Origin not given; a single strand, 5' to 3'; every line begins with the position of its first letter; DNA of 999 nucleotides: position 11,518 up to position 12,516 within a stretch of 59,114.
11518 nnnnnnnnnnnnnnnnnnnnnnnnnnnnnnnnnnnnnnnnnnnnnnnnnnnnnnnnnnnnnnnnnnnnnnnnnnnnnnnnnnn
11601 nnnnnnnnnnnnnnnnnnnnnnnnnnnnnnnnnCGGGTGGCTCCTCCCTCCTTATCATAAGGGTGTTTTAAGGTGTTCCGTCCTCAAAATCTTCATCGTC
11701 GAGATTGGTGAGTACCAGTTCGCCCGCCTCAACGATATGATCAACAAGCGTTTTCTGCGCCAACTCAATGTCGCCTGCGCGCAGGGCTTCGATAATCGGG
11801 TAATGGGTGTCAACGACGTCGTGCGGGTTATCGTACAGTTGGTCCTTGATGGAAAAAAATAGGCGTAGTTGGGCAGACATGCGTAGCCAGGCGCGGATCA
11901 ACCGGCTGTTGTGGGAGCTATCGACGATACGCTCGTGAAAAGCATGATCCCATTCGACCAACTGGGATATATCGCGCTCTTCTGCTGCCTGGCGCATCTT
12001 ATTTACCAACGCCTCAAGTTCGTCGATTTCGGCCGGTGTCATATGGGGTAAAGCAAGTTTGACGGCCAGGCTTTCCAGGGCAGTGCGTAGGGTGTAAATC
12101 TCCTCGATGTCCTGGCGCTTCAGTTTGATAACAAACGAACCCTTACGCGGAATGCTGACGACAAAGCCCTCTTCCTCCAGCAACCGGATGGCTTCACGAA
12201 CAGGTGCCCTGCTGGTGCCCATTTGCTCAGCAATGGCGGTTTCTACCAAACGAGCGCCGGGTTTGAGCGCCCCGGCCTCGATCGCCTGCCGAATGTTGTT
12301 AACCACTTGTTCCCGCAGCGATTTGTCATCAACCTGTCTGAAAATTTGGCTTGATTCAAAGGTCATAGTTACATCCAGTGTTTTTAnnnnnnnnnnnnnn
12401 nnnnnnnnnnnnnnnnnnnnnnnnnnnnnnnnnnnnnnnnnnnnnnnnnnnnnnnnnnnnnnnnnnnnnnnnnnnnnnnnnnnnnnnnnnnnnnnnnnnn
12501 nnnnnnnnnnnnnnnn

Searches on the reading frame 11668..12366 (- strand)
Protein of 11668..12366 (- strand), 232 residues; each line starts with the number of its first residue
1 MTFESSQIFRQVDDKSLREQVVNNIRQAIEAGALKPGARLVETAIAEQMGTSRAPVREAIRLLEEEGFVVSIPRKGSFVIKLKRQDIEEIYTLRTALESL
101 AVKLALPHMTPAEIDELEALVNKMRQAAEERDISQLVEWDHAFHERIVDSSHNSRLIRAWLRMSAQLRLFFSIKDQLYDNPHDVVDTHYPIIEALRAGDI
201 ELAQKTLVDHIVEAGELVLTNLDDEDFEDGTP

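Call 7: search_protein_families(library=pfam, proteins=[window:11668-12366:-])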
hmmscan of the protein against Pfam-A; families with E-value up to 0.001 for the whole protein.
window:11668-12366:- (232 aa): 2 families
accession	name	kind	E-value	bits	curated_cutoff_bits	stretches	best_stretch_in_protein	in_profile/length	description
PF07729.17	FCD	-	1.7e-30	106.4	24.3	1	89-211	1-123/125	FCD domain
PF00392.27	GntR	-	8e-18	64.3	27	1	18-79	2-64/64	Bacterial regulatory proteins, gntR family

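Call 23: find_homologous_proteins(query=window:11668-12366:-, max_evalue=1e-10)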
Query window:11668-12366:- (232 aa): 605 proteins with E <= 1e-10 among 2121 candidates; the best 120 are listed.
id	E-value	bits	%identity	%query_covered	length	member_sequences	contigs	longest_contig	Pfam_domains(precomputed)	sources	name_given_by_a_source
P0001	7.3e-144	495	100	100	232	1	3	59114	PF07729.18,PF00392.28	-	-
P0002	2.2e-113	395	79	99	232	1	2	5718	PF07729.18,PF00392.28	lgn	-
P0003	8.2e-110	384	77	99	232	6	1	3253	PF07729.18,PF00392.28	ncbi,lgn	-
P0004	2.4e-107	376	77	96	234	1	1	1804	PF07729.18,PF00392.28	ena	-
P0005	1.0e-96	341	70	96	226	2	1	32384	PF07729.18,PF00392.28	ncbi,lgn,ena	-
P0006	1.2e-93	331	69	100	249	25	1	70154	PF07729.18,PF00392.28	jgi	jgi:DNA-binding GntR family transcriptional regulator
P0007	4.4e-93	329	68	100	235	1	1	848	PF07729.18,PF00392.28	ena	-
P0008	1.2e-92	327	69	97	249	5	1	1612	PF07729.18,PF00392.28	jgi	jgi:DNA-binding GntR family transcriptional regulator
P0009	1.1e-91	324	69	100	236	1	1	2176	PF07729.18,PF00392.28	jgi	jgi:DNA-binding GntR family transcriptional regulator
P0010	7.5e-89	315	66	97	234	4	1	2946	PF07729.18,PF00392.28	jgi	jgi:DNA-binding GntR family transcriptional regulator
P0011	8.9e-89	315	67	100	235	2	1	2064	PF07729.18,PF00392.28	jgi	jgi:DNA-binding GntR family transcriptional regulator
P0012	2.4e-88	313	65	97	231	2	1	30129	PF07729.18,PF00392.28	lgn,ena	-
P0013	5.0e-88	312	67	97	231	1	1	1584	PF07729.18,PF00392.28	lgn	-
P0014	6.1e-88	312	67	95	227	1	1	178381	PF07729.18,PF00392.28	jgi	jgi:DNA-binding GntR family transcriptional regulator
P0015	4.8e-87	309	65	97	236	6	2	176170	PF07729.18,PF00392.28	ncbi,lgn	-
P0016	6.1e-85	302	63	96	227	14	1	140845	PF07729.18,PF00392.28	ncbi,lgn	-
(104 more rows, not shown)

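Call 25: find_related_loci(query=A1, collection=genome_contigs, flank=5000)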
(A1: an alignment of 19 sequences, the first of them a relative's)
Query A1 (232 aa) in genome_contigs; peptide patterns used: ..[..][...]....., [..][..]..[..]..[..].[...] (x = any residue, [..] = any of these).
332 stretches matched a pattern; 142 encode a relative of the query (tblastn E <= 1e-3); the best 80 are kept; 80 distinct loci.
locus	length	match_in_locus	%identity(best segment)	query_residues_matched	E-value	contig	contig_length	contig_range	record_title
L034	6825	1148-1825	65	1-226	2e-97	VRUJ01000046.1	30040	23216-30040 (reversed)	MAG: Chloroflexota bacterium isolate MohnsGC08_bin188 NODE_49_length_30040_cov_49.969963, whole genome shotgun sequence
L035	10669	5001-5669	54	4-226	4e-74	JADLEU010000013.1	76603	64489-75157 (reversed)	MAG: Anaerolineales bacterium isolate SJ338 c_000000055847, whole genome shotgun sequence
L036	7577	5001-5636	49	4-215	2e-58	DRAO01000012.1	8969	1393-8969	MAG TPA_asm: Chloroflexota bacterium isolate HyVt-206 Ga0116200_10001590, whole genome shotgun sequence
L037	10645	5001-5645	48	5-219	2e-57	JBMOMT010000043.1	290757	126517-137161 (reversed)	MAG: Chloroflexota bacterium isolate Betzabe_MAG057 MAG057_43, whole genome shotgun sequence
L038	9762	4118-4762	47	5-219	2e-56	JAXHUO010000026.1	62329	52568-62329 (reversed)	MAG: Chloroflexota bacterium isolate MAG53_tar_biofilm MAG53_26, whole genome shotgun sequence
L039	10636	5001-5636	47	5-216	2e-53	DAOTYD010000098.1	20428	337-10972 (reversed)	MAG TPA_asm: Anaerolineae bacterium isolate H23_305 k115_165912, whole genome shotgun sequence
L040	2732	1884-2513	44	7-216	8e-50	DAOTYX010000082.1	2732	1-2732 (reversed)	MAG TPA_asm: Anaerolineae bacterium isolate H33_443 k95_858283, whole genome shotgun sequence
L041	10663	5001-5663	41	5-225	2e-48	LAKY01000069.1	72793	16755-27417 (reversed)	Clostridiales bacterium PH28_bin88 ph28_412, whole genome shotgun sequence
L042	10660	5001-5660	39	5-224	5e-46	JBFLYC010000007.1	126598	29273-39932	MAG: Bacillota bacterium isolate MAG074 MAG074_7, whole genome shotgun sequence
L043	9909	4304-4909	41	12-213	7e-45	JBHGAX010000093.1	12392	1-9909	MAG: Candidatus Methylomirabilales bacterium isolate SBS.BIN.71 SBSBIN71_contig_93, whole genome shotgun sequence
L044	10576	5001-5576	41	20-211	2e-42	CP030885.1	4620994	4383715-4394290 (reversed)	MAG: Rhodospirillaceae bacterium isolate ECT2AJA-110-B chromosome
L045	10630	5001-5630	40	5-214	2e-42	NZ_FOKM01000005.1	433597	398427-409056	Rhizobium sp. NFR07, whole genome shotgun sequence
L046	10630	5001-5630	39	5-214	7e-42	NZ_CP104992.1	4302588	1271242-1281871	Aliirhizobium (sic) terrae strain CC-CFT758 chromosome, complete genome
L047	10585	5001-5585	40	5-199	2e-41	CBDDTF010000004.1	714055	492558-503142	MAG: Algihabitans sp. isolate 99a9c27d-3010-44e8-80b6-83296f8a36f4 genome assembly, contig: contig_4, whole genome shotg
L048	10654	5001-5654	38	2-219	7e-41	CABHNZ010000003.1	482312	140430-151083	Shinella sp. UYSO24 isolate UYSO24_genome1 genome assembly, contig: uyso24.3, whole genome shotgun sequence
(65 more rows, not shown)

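Call 26: find_related_loci(query=A1, collection=metagenome_contigs, flank=5000)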
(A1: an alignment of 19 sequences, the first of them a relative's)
Query A1 (232 aa) in metagenome_contigs; peptide patterns used: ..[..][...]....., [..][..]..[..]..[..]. (x = any residue, [..] = any of these).
600 stretches matched a pattern (row limit reached: there are more); 140 encode a relative of the query (tblastn E <= 1e-3); the best 80 are kept; 80 distinct loci.
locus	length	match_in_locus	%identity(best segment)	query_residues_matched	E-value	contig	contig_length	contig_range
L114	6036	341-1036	69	1-232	2e-103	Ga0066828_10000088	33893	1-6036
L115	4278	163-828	64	2-223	7e-95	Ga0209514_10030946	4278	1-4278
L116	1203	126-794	54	4-226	1e-79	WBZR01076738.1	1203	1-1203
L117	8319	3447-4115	47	7-232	8e-59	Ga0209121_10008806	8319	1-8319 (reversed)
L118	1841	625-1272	44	4-219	1e-54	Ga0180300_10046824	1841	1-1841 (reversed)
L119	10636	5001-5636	46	5-216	1e-52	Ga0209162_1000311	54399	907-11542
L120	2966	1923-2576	43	8-225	3e-52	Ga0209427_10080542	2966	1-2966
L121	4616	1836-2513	42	7-226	4e-49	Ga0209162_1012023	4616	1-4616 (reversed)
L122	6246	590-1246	41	4-222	1e-46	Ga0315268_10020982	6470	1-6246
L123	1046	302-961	40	5-224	1e-48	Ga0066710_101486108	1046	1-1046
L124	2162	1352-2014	38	2-219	9e-45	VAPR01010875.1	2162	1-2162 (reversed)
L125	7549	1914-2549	39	16-226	2e-43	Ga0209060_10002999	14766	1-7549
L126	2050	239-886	38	9-222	2e-42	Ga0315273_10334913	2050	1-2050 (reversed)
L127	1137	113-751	40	9-218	2e-41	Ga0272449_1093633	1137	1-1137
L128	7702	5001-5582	41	23-216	5e-39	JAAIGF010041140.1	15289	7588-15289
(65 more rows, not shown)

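Call 38: find_encoding_contigs(protein=P0001, flank=4000, max_places=6)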
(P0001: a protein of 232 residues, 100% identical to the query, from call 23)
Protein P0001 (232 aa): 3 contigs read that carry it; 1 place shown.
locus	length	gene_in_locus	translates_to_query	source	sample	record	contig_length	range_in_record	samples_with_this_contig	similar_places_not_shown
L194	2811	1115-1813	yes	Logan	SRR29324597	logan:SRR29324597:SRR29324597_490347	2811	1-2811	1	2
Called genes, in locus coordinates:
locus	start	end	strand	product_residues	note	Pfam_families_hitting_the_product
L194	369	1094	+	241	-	PF00106:adh_short, PF08659:KR, PF13561:adh_short_C2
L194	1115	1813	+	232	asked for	PF00392:GntR, PF07729:FCD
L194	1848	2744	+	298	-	PF00701:DHDPS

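Call 39: find_encoding_contigs(protein=P0002, flank=4000, max_places=4)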
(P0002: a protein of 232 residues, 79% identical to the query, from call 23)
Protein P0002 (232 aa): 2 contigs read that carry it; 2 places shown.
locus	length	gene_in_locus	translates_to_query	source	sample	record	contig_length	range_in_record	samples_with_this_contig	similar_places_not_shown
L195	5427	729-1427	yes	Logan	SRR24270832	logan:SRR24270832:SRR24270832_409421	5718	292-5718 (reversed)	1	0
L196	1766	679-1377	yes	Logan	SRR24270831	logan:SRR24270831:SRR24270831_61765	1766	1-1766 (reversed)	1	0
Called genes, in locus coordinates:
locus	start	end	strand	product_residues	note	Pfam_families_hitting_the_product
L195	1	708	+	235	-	?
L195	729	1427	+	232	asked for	PF00392:GntR, PF07729:FCD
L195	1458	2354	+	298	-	PF00701:DHDPS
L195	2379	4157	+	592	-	PF02538:Hydantoinase_B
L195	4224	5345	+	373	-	PF01210:NAD_Gly3P_dh_N, PF02317:Octopine_DH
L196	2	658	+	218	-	?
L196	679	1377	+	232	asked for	PF00392:GntR, PF07729:FCD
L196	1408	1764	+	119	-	?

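Call 40: find_encoding_contigs(protein=P0003, flank=4000, max_places=4)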
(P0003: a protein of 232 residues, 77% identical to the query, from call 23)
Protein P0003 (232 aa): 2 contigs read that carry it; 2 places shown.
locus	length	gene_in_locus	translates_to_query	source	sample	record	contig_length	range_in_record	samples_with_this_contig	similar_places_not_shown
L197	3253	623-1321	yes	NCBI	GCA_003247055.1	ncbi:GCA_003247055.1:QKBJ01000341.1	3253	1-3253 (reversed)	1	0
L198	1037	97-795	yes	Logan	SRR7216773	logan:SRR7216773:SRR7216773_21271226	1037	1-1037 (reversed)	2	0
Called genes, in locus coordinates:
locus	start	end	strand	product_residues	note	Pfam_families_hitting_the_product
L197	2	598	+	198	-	?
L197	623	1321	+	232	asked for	PF00392:GntR, PF07729:FCD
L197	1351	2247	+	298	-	PF00701:DHDPS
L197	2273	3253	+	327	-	?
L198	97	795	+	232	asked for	PF00392:GntR, PF07729:FCD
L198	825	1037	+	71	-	?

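Call 42: find_encoding_contigs(protein=P0014, flank=5000, max_places=2)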
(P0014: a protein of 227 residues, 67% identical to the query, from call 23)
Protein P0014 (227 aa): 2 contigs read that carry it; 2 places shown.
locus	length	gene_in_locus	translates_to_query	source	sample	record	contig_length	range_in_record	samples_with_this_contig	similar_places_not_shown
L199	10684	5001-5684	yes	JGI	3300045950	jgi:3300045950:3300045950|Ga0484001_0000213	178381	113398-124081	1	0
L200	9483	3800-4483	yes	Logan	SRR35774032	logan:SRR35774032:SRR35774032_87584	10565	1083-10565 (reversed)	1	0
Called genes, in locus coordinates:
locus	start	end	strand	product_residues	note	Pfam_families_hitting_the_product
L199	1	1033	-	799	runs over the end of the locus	PF01315:Ald_Xan_dh_C, PF02738:MoCoBD_1, PF20256:MoCoBD_2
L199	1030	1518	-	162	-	PF00111:Fer2, PF01799:Fer2_2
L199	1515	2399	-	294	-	PF00941:FAD_binding_5, PF03450:CO_deh_flav_C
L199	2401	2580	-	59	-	-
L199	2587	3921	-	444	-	PF00501:AMP-binding, PF14535:AMP-binding_C_2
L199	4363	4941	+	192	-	PF00106:adh_short, PF13561:adh_short_C2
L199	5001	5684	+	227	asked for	PF00392:GntR, PF07729:FCD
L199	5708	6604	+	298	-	PF00701:DHDPS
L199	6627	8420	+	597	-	PF02538:Hydantoinase_B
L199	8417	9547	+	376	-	PF01210:NAD_Gly3P_dh_N, PF02558:ApbA (weak), PF03807:F420_oxidored (weak), PF02317:Octopine_DH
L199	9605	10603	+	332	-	PF02729:OTCace_N, PF00185:OTCace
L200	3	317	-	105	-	?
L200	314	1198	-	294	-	PF00941:FAD_binding_5, PF03450:CO_deh_flav_C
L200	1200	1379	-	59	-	-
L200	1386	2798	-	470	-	PF00501:AMP-binding, PF14535:AMP-binding_C_2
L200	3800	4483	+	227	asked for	PF00392:GntR, PF07729:FCD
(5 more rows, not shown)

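Call 43: find_encoding_contigs(protein=P0015, flank=5000, max_places=2)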
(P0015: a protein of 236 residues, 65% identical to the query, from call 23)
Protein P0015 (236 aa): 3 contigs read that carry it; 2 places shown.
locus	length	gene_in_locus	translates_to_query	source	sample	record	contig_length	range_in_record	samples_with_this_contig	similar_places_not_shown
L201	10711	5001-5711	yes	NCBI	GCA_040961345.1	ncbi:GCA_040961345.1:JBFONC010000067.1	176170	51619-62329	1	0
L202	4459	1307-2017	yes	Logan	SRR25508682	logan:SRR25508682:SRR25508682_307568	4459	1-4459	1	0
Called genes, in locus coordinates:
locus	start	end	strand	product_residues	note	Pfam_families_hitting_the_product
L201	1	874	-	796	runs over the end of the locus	PF01315:Ald_Xan_dh_C, PF02738:MoCoBD_1, PF20256:MoCoBD_2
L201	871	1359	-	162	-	PF00111:Fer2, PF01799:Fer2_2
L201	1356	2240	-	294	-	PF00941:FAD_binding_5, PF03450:CO_deh_flav_C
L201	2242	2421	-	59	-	-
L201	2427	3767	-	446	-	PF00501:AMP-binding, PF14535:AMP-binding_C_2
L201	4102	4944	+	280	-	PF00106:adh_short, PF08659:KR, PF13561:adh_short_C2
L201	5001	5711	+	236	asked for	PF00392:GntR, PF07729:FCD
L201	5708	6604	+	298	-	PF00701:DHDPS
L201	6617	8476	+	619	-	PF02538:Hydantoinase_B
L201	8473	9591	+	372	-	PF01210:NAD_Gly3P_dh_N, PF02317:Octopine_DH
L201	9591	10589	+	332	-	PF02729:OTCace_N, PF00185:OTCace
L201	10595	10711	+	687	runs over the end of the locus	PF05378:Hydant_A_N, PF01968:Hydantoinase_A, PF19278:Hydant_A_C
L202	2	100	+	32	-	?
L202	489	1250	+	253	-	PF00106:adh_short, PF08659:KR, PF13561:adh_short_C2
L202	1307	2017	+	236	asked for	PF00392:GntR, PF07729:FCD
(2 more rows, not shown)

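Call 44: find_encoding_contigs(protein=P0016, flank=5000, max_places=2)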
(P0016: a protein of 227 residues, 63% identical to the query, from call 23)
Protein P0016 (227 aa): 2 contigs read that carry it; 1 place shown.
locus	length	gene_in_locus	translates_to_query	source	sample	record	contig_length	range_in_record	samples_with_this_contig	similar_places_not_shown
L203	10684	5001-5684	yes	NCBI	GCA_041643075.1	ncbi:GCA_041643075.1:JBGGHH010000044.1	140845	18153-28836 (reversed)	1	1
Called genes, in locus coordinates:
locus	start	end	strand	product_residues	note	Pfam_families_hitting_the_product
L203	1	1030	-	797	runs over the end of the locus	PF01315:Ald_Xan_dh_C, PF02738:MoCoBD_1, PF20256:MoCoBD_2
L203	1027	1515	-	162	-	PF00111:Fer2, PF13085:Fer2_3 (faint), PF01799:Fer2_2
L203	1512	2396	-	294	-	PF00941:FAD_binding_5, PF03450:CO_deh_flav_C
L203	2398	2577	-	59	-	-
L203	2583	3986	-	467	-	PF00501:AMP-binding, PF14535:AMP-binding_C_2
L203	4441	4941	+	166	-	PF00106:adh_short, PF13561:adh_short_C2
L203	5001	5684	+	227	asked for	PF00392:GntR, PF07729:FCD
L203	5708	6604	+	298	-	PF00701:DHDPS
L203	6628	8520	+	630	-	PF02538:Hydantoinase_B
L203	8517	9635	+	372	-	PF01210:NAD_Gly3P_dh_N, PF02558:ApbA (weak), PF03807:F420_oxidored (weak), PF02317:Octopine_DH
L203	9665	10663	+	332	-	PF02729:OTCace_N, PF00185:OTCace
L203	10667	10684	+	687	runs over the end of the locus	PF05378:Hydant_A_N, PF01968:Hydantoinase_A, PF19278:Hydant_A_C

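Call 45: find_encoding_contigs(protein=P0006, flank=5000, max_places=2)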
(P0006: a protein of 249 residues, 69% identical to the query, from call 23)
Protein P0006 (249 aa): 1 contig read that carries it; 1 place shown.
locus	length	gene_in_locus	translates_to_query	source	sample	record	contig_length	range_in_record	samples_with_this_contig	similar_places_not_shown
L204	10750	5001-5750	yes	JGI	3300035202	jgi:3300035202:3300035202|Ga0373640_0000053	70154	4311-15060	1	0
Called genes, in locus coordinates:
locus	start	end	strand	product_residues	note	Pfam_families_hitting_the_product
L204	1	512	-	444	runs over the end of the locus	PF05369:MtmB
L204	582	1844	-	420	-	PF00266:Aminotran_5, PF00155:Aminotran_1_2 (faint), PF01212:Beta_elim_lyase (weak)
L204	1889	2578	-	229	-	PF00392:GntR, PF07729:FCD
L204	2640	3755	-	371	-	PF26233:NicX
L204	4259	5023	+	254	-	PF23441:SDR (weak), PF00106:adh_short, PF08659:KR, PF13561:adh_short_C2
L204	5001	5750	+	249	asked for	PF00392:GntR, PF07729:FCD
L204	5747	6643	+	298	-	PF00701:DHDPS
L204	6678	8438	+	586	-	PF02538:Hydantoinase_B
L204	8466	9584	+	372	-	PF01210:NAD_Gly3P_dh_N, PF03807:F420_oxidored (weak), PF02317:Octopine_DH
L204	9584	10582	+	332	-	PF02729:OTCace_N, PF00185:OTCace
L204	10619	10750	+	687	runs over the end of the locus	PF05378:Hydant_A_N, PF01968:Hydantoinase_A, PF19278:Hydant_A_C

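Call 46: find_encoding_contigs(protein=P0005, flank=5000, max_places=2)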
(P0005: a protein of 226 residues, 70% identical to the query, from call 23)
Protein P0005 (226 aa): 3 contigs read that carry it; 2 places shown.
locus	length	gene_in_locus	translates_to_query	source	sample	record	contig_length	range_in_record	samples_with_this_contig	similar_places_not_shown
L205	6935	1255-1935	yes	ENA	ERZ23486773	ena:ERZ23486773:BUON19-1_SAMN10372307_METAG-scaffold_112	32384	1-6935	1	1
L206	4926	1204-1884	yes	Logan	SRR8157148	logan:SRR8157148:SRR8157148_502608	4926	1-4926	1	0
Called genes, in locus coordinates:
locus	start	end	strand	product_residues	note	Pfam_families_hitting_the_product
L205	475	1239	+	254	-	PF00106:adh_short, PF08659:KR, PF13561:adh_short_C2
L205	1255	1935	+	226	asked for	PF00392:GntR, PF07729:FCD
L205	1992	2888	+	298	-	PF00701:DHDPS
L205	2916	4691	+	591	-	PF02538:Hydantoinase_B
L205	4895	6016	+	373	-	PF01210:NAD_Gly3P_dh_N, PF03807:F420_oxidored (faint), PF02317:Octopine_DH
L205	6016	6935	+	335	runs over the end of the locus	PF02729:OTCace_N, PF00185:OTCace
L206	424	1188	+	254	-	PF00106:adh_short, PF08659:KR, PF13561:adh_short_C2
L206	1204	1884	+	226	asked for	PF00392:GntR, PF07729:FCD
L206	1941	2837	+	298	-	PF00701:DHDPS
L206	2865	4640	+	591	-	PF02538:Hydantoinase_B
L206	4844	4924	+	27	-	?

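Call 54: search_protein_families(library=ncbifam, proteins=[window:11668-12366:-], max_evalue=0.00001)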
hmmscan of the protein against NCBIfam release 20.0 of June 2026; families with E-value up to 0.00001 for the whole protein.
window:11668-12366:- (232 aa): 21 families
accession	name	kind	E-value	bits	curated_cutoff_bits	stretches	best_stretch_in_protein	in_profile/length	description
TIGR03338.1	phnR_burk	equivalog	9.7e-39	133.2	271.5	1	12-213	7-208/212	phosphonate utilization associated transcriptional regulator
NF008504.0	PRK11414.1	equivalog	6.2e-30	104.5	225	1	14-209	9-206/221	GntR family transcriptional regulator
NF007741.0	PRK10421.1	equivalog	6.6e-16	58.5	311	1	15-83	6-75/262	transcriptional regulator LldR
NF003011.0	PRK03837.1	subfamily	1.7e-15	57.3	260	1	80-215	97-230/241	transcriptional regulator NanR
NF007442.0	PRK09990.1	equivalog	7.9e-14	51.7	301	1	13-215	7-232/256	transcriptional regulator GlcC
NF052282.1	PLP_TF_PdxR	equivalog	1.2e-11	44.3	320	1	17-129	2-117/448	MocR-like pyridoxine biosynthesis transcription factor PdxR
NF008571.0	PRK11523.1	equivalog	1.3e-11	44.4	396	1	13-228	5-234/258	transcriptional regulator ExuR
TIGR02018.2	his_ut_repres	equivalog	6.4e-11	42.1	220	1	19-86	2-70/226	histidine utilization transcriptional repressor HutC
NF008576.0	PRK11534.1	equivalog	1.9e-10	40.8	218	1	24-212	15-211/225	DNA-binding transcriptional regulator CsiR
TIGR02404.1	trehalos_R_Bsub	equivalog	2.3e-10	40.5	211.95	1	19-136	3-123/233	trehalose operon repressor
NF007001.0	PRK09464.1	equivalog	8.4e-10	38.7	330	1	11-219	5-233/254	pyruvate dehydrogenase complex transcriptional repressor PdhR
NF007292.0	PRK09764.1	equivalog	3.3e-09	36.3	281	1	15-101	4-89/240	GntR family transcriptional regulator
NF011575.0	PRK14999.1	equivalog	2.9e-07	30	424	1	17-151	13-139/241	histidine utilization repressor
NF007588.0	PRK10225.1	equivalog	4.4e-07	29.4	442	1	19-228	12-243/257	Uxu operon transcriptional regulator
NF052286.1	ecto_TF_EhuR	exception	5e-07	28.6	480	1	19-132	14-128/458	MocR-like ectoine utilization transcription factor EhuR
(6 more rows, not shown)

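Call 55: search_solved_structures(query=window:11668-12366:-, max_evalue=0.00001)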
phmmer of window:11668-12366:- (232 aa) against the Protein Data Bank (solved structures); distinct sequences matched with E-value up to 0.00001: 13.
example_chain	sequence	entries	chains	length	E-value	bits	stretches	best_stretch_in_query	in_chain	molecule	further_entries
7xp0_A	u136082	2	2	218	2.9e-25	92.6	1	16-213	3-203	Probable transcriptional regulator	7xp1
4p9f_A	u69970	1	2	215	1.2e-23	87.3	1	16-208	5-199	HTH-type transcriptional regulator mcbR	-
3c7j_A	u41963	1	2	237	1.9e-16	63.7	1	18-159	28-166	Transcriptional regulator, GntR family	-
7u5q_A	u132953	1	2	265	5.1e-16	62.3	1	21-211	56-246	Transcriptional regulator, GntR family protein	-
2hs5_A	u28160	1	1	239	8.2e-13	51.9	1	18-215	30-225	putative transcriptional regulator GntR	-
6z74_A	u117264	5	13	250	4.2e-11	46.3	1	10-147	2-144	Transcriptional regulator, GntR family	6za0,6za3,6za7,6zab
3sxy_A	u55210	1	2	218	9.9e-10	41.8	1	12-216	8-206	Transcriptional regulator, GntR family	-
9isw_A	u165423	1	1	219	1.4e-09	41.3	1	15-138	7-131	Transcriptional regulator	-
3fms_A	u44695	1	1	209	5.1e-09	39.5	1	17-216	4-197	Transcriptional regulator, GntR family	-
9jpj_C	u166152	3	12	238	4.2e-08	36.5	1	16-216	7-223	Pyruvate dehydrogenase complex repressor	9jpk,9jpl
3ihu_A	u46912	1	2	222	1.1e-07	35.2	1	14-160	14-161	Transcriptional regulator, GntR family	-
6ep3_A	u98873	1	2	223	1.5e-07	34.7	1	15-211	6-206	Lmo0651 protein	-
8pqm_A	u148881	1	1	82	8.5e-06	29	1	7-79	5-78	FadR family transcriptional regulator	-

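Call 67: search_solved_structures(query=window:11668-12366:-, max_evalue=1e-20, show_alignments=2)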
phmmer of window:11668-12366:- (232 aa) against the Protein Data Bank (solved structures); distinct sequences matched with E-value up to 1e-20: 2.
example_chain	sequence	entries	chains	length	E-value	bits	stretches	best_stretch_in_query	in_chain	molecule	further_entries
7xp0_A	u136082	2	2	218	2.9e-25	92.6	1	16-213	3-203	Probable transcriptional regulator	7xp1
4p9f_A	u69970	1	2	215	1.2e-23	87.3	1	16-208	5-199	HTH-type transcriptional regulator mcbR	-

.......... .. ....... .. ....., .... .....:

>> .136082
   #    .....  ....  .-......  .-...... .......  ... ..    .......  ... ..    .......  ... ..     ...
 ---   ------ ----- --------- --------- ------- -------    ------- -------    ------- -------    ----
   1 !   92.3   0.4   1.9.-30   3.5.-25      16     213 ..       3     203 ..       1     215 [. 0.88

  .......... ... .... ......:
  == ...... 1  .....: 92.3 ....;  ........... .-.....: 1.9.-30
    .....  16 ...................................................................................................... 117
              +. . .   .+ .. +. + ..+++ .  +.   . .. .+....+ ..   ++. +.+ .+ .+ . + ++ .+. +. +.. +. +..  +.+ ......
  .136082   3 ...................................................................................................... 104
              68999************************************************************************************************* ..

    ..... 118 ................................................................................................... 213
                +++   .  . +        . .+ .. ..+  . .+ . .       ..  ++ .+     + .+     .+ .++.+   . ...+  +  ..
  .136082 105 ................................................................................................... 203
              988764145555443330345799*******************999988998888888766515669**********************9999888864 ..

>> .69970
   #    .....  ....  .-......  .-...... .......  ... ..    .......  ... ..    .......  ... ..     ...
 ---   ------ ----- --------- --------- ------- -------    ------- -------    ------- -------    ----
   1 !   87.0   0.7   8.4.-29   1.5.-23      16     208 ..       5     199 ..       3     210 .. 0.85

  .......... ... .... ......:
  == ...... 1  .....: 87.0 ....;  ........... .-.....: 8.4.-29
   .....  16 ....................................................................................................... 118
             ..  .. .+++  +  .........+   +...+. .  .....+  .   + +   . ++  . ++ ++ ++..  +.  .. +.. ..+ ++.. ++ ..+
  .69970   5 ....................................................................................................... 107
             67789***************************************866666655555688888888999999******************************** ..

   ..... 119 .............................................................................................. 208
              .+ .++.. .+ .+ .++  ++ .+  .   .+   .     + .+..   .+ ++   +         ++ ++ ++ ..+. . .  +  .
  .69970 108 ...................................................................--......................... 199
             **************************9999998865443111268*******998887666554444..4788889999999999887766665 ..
